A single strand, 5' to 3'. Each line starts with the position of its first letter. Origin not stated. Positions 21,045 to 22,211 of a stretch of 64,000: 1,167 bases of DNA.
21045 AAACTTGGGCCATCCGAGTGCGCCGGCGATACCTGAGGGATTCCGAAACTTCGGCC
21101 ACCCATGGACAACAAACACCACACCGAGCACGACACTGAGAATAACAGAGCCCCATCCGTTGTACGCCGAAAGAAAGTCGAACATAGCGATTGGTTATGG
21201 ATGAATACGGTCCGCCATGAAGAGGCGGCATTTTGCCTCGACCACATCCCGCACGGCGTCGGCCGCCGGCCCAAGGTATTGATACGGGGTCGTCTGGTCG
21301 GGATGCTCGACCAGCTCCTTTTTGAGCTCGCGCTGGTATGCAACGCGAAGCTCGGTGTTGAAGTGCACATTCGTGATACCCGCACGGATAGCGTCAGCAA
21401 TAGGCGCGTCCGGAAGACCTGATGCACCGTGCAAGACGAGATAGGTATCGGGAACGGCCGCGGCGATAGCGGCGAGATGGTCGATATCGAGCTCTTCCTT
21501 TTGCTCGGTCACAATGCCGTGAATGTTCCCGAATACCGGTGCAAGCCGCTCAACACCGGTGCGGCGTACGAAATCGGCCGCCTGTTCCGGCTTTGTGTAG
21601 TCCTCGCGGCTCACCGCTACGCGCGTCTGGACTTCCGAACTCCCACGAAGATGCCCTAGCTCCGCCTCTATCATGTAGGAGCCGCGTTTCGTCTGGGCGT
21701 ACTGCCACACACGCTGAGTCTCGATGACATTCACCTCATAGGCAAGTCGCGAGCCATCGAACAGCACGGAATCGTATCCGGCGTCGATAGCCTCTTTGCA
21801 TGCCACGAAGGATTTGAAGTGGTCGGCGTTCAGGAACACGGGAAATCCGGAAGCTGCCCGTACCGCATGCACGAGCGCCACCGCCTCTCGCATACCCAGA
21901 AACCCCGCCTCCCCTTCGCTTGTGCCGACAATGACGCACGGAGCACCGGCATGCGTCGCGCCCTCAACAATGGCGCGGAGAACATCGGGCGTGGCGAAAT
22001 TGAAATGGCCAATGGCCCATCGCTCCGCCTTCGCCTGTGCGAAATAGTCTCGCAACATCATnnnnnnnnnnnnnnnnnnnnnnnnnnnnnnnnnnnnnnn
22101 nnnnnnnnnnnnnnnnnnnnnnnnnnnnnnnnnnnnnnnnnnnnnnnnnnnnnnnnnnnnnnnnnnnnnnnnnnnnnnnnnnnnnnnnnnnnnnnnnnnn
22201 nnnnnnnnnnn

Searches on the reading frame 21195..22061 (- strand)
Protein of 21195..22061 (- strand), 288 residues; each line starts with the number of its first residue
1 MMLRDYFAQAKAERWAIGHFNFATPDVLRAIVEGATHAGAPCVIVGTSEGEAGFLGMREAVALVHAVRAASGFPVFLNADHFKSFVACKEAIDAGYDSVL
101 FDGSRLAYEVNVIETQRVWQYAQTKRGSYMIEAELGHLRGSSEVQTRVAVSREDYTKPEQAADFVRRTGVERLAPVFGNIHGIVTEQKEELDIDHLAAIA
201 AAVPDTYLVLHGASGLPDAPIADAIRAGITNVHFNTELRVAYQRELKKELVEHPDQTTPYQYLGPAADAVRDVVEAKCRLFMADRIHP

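Call 37: search_protein_families(library=pfam, proteins=[window:21195-22061:-], max_evalue=0.001)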
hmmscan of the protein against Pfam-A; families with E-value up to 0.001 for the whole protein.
window:21195-22061:- (288 aa): 1 family
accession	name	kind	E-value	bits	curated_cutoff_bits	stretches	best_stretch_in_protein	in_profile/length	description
PF01116.26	F_bP_aldolase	-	3.7e-68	230.5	25.5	1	3-283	3-274/277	Fructose-bisphosphate aldolase class-II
